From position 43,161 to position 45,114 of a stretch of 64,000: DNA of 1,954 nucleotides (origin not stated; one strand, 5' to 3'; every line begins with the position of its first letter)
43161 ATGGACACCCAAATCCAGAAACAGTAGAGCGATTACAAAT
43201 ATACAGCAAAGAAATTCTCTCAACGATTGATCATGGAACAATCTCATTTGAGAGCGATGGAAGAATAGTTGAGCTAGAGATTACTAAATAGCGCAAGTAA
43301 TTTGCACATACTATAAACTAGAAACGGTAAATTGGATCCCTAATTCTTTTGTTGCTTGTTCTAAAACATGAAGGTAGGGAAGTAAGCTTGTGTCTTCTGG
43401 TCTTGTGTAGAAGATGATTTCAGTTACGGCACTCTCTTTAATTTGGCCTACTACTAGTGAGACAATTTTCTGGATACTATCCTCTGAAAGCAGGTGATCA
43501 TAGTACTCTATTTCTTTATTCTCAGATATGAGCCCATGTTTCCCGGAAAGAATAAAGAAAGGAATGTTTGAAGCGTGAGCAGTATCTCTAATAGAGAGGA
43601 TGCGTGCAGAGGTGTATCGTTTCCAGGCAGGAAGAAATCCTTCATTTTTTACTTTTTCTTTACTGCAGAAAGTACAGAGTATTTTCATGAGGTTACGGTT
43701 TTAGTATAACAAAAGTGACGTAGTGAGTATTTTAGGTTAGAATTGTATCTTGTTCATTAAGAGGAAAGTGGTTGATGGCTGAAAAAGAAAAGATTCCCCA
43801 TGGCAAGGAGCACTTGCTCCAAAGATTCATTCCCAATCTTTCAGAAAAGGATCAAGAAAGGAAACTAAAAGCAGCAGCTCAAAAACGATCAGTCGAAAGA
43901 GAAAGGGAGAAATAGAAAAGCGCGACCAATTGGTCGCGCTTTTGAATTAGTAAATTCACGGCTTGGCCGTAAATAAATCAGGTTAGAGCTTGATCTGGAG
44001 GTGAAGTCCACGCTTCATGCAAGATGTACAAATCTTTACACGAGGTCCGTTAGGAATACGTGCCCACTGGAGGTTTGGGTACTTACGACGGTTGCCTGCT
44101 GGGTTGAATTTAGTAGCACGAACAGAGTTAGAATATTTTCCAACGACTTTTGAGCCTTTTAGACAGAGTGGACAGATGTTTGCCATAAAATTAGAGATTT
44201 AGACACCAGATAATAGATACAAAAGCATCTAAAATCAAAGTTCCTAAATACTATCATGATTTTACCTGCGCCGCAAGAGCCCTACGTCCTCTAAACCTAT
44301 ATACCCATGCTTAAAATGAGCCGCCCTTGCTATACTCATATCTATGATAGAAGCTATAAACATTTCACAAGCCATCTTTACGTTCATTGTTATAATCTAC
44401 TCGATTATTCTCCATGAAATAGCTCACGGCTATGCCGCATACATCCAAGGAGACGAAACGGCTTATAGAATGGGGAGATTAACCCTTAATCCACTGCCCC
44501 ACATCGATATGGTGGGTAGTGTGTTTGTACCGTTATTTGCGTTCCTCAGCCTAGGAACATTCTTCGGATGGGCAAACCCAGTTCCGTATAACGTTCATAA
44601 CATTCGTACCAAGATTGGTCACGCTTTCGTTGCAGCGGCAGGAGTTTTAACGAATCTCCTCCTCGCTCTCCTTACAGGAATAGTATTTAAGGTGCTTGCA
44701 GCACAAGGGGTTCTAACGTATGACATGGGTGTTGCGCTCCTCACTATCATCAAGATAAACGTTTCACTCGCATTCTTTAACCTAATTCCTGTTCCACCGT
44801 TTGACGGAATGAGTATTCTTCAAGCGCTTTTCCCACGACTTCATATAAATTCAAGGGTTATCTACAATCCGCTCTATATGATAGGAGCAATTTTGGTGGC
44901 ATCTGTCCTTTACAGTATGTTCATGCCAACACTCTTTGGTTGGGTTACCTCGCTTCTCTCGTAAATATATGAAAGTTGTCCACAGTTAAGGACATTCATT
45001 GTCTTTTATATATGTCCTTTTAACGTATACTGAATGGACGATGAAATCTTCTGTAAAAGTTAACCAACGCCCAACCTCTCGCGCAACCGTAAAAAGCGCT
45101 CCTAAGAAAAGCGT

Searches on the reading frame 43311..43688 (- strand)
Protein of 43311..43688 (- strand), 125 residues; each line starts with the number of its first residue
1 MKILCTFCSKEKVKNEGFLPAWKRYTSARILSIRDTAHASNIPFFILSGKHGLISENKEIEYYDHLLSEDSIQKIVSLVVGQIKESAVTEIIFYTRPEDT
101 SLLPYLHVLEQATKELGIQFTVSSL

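Call 19: search_protein_families(library=pfam, proteins=[window:43311-43688:-])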
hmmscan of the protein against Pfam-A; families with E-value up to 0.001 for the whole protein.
window:43311-43688:- (125 aa): 1 family
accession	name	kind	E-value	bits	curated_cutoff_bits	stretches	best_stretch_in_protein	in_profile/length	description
PF21818.3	DUF6884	-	7.2e-09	36.3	30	1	8-94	6-97/135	Family of unknown function (DUF6884)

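Call 43: search_protein_families(library=pfam, proteins=[window:43311-43688:-], max_evalue=0.01)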
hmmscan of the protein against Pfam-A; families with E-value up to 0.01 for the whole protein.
window:43311-43688:- (125 aa): 1 family
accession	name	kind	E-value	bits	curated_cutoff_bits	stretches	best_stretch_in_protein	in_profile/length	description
PF21818.3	DUF6884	-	7.2e-09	36.3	30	1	8-94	6-97/135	Family of unknown function (DUF6884)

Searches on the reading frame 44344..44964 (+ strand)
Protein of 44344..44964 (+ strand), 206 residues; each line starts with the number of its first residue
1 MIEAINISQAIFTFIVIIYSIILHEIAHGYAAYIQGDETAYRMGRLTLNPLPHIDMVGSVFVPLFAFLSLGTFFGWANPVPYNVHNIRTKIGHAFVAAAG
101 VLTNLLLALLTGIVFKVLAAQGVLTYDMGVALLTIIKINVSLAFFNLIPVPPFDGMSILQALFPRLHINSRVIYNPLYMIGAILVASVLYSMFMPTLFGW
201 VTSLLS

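Call 19: search_protein_families(library=pfam, proteins=[window:44344-44964:+])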
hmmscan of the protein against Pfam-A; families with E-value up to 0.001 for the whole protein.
window:44344-44964:+ (206 aa): 1 family
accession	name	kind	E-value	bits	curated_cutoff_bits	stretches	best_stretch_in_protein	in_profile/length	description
PF02163.28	Peptidase_M50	-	1.6e-11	44.4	27.2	1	132-185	163-218/221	Peptidase family M50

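Call 55: find_homologous_proteins(query=window:44344-44964:+, max_evalue=1e-20)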
Query window:44344-44964:+ (206 aa): 6058 proteins with E <= 1e-20 among 8000 candidates; the best 120 are listed.
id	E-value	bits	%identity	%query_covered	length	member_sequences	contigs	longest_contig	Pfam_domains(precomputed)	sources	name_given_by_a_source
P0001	1.9e-125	434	100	100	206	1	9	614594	PF02163.29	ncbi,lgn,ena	-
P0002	4.7e-125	433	100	100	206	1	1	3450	PF02163.29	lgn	-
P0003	6.7e-125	433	100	100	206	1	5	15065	PF02163.29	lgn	-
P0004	8.8e-125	432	99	100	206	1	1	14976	PF02163.29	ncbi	-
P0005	1.2e-124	432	100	100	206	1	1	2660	PF02163.29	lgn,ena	-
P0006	1.2e-124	432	99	100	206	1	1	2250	PF02163.29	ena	-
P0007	2.0e-124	431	99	100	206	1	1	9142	PF02163.29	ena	-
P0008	3.0e-124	431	100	100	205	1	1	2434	PF02163.29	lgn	-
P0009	1.1e-122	425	97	100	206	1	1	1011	PF02163.29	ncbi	-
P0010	3.8e-122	424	96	100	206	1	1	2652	PF02163.29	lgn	-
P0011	6.2e-122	423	97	100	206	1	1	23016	PF02163.29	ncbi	-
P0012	4.9e-121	420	95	100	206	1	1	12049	PF02163.29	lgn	-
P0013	8.4e-121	419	96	100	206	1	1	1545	PF02163.29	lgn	-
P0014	4.6e-119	414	95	100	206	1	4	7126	PF02163.29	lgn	-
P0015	3.4e-109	381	86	100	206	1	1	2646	PF02163.29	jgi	jgi:Zn-dependent protease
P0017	3.3e-105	368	85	96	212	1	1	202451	PF02163.29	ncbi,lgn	-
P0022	1.8e-101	356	84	89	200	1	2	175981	PF02163.29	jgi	jgi:Zn-dependent protease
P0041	7.8e-95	335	78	96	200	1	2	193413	PF02163.29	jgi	jgi:Zn-dependent protease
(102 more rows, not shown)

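Call 56: find_encoding_contigs(protein=P0017, flank=10000, max_places=1)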
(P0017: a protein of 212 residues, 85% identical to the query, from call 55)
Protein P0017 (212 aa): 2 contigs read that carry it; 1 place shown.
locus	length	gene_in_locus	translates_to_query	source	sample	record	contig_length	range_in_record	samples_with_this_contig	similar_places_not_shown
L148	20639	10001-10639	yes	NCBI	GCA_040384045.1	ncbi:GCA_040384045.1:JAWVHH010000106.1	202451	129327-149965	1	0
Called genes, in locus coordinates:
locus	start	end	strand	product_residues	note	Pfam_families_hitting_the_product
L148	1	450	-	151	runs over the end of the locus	-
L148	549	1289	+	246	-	PF01978:TrmB (weak)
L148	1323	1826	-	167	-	-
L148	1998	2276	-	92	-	-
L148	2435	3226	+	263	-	PF01978:TrmB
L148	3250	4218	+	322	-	PF01933:CofD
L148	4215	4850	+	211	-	-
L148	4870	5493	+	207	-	PF00075:RNase_H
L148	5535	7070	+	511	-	PF13567:DUF4131, PF03772:Competence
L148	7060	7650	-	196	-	PF09335:VTT_dom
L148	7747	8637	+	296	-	PF00753:Lactamase_B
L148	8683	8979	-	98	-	-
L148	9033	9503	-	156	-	-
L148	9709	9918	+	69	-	-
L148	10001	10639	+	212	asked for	PF02163:Peptidase_M50 (weak)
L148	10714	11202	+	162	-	-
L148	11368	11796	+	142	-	PF00164:Ribosom_S12_S23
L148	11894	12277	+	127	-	-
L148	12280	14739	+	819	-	PF00158:Sigma54_activat (faint), PF00004:AAA (faint), PF07724:AAA_2, PF07728:AAA_5 (weak), PF10431:ClpB_D2-small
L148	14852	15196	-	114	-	-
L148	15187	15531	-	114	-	-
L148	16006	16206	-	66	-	-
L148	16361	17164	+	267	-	PF01978:TrmB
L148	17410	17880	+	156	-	PF00177:Ribosomal_S7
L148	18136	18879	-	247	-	-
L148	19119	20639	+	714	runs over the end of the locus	PF00009:GTP_EFTU, PF03144:GTP_EFTU_D2, PF22042:EF-G_D2, PF14492:EFG_III, PF03764:EFG_IV, PF00679:EFG_C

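Call 57: find_encoding_contigs(protein=P0022, flank=10000, max_places=1)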
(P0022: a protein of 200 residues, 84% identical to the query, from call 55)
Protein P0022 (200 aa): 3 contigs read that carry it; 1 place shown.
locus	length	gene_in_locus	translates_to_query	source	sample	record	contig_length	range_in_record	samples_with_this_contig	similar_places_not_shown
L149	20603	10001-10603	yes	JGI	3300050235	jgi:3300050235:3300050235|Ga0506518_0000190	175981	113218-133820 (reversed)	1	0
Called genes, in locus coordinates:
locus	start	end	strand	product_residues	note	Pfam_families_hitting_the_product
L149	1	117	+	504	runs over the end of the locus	PF01743:PolyA_pol, PF12627:PolyA_pol_RNAbd, PF01966:HD (weak)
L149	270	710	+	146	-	-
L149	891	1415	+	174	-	-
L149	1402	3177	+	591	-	PF01368:DHH, PF02272:DHHA1, PF17768:RecJ_OB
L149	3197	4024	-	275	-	-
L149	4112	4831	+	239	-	PF02592:Vut_1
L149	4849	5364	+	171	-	PF00075:RNase_H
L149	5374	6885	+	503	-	PF13567:DUF4131, PF03772:Competence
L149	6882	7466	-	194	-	PF09335:VTT_dom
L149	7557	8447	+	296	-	PF00753:Lactamase_B, PF12706:Lactamase_B_2 (weak)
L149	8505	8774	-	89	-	-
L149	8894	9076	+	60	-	-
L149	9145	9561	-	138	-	-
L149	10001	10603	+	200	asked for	PF02163:Peptidase_M50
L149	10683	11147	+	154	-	-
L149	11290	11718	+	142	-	PF00164:Ribosom_S12_S23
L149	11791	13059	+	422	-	-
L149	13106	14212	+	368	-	-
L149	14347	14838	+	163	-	PF00177:Ribosomal_S7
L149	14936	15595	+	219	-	-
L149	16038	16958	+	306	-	-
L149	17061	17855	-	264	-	-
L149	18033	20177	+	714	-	PF00009:GTP_EFTU, PF03144:GTP_EFTU_D2, PF22042:EF-G_D2, PF14492:EFG_III, PF03764:EFG_IV, PF00679:EFG_C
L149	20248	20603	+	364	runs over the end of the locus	PF01471:PG_binding_1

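Call 58: find_encoding_contigs(protein=P0041, flank=10000, max_places=1)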
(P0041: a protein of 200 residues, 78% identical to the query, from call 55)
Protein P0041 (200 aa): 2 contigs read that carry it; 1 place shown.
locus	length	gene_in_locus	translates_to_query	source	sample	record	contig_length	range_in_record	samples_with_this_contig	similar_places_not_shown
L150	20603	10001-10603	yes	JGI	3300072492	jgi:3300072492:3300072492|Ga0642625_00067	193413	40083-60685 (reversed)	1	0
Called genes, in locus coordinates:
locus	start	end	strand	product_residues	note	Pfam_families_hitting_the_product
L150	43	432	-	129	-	PF02021:UPF0102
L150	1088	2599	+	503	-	PF01743:PolyA_pol, PF12627:PolyA_pol_RNAbd, PF01966:HD (weak)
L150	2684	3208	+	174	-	-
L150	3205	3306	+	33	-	-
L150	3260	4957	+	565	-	PF01368:DHH, PF02272:DHHA1, PF17768:RecJ_OB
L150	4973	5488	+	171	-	PF00075:RNase_H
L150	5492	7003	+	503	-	PF13567:DUF4131, PF03772:Competence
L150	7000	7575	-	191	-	PF09335:VTT_dom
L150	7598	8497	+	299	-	PF00753:Lactamase_B, PF12706:Lactamase_B_2 (faint)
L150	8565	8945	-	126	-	-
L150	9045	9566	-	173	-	-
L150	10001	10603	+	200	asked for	PF02163:Peptidase_M50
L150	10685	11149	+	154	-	-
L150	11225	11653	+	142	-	PF00164:Ribosom_S12_S23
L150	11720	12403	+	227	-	PF10518:TAT_signal (weak)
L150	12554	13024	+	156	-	PF00177:Ribosomal_S7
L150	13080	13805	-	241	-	-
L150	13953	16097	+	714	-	PF00009:GTP_EFTU, PF03144:GTP_EFTU_D2, PF22042:EF-G_D2, PF14492:EFG_III, PF03764:EFG_IV, PF00679:EFG_C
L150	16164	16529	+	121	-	-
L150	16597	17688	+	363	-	PF01471:PG_binding_1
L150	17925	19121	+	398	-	PF00009:GTP_EFTU, PF03144:GTP_EFTU_D2, PF03143:GTP_EFTU_D3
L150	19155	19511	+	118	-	PF00338:Ribosomal_S10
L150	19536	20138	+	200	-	PF00297:Ribosomal_L3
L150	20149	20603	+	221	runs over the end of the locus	PF00573:Ribosomal_L4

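Call 66: search_protein_families(library=pfam, proteins=[L149:270-710:+, L149:891-1415:+, L150:2684-3208:+, L148:4215-4850:+, L149:3197-4024:-, L148:9033-9503:-, L148:8683-8979:-, L149:9145-9561:-, L150:9045-9566:-, L150:8565-8945:-], max_evalue=0.01)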
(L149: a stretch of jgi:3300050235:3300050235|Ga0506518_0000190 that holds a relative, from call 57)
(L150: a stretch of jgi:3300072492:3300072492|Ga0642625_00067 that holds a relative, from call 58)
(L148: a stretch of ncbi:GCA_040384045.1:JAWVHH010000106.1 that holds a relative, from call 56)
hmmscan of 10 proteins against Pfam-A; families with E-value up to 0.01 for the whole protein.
L149:270-710:+ (146 aa): 0 families

L149:891-1415:+ (174 aa): 0 families

L150:2684-3208:+ (174 aa): 1 family
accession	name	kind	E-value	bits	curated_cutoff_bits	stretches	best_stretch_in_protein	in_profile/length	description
PF03345.20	OST48_N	-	0.00023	21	36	1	14-106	39-130/246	OST48, N-terminal domain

L148:4215-4850:+ (211 aa): 1 family
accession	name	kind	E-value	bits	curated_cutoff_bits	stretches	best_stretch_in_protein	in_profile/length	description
PF00702.32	Hydrolase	-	0.00013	22.9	26.4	1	4-152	5-180/191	haloacid dehalogenase-like hydrolase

L149:3197-4024:- (275 aa): 0 families

L148:9033-9503:- (156 aa): 0 families

L148:8683-8979:- (98 aa): 0 families

L149:9145-9561:- (138 aa): 0 families

L150:9045-9566:- (173 aa): 0 families

L150:8565-8945:- (126 aa): 0 families

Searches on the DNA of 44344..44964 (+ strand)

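Call 70: search_rna_families(sources=[L036, L129, L031, L093, L052, L120, L044, L138, L116, L148, L149, L150], threshold=gathering)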
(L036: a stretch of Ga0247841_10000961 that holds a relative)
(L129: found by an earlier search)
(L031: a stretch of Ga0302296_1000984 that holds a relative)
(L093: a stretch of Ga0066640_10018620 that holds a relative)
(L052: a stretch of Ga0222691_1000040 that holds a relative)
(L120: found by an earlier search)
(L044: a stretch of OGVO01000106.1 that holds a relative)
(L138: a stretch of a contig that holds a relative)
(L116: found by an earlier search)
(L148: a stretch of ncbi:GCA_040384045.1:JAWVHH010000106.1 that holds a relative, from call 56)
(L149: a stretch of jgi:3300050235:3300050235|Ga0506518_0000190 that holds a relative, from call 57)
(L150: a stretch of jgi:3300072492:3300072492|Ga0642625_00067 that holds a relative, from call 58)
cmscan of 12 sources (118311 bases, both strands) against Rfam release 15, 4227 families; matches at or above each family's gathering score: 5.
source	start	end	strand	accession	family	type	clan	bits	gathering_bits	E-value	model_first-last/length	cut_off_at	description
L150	703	773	+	RF00005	tRNA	Gene; tRNA;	CL00001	66.8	29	4.5e-12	1-71/71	no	tRNA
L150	975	1046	-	RF00005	tRNA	Gene; tRNA;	CL00001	66.3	29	6.2e-12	1-71/71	no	tRNA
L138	1025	1095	+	RF00005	tRNA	Gene; tRNA;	CL00001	65.4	29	1.1e-11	1-71/71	no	tRNA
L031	2841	2911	-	RF00005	tRNA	Gene; tRNA;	CL00001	58.8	29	6.9e-10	1-71/71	no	tRNA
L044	10957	11045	-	RF00005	tRNA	Gene; tRNA;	CL00001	43.8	29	9.2e-06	1-71/71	no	tRNA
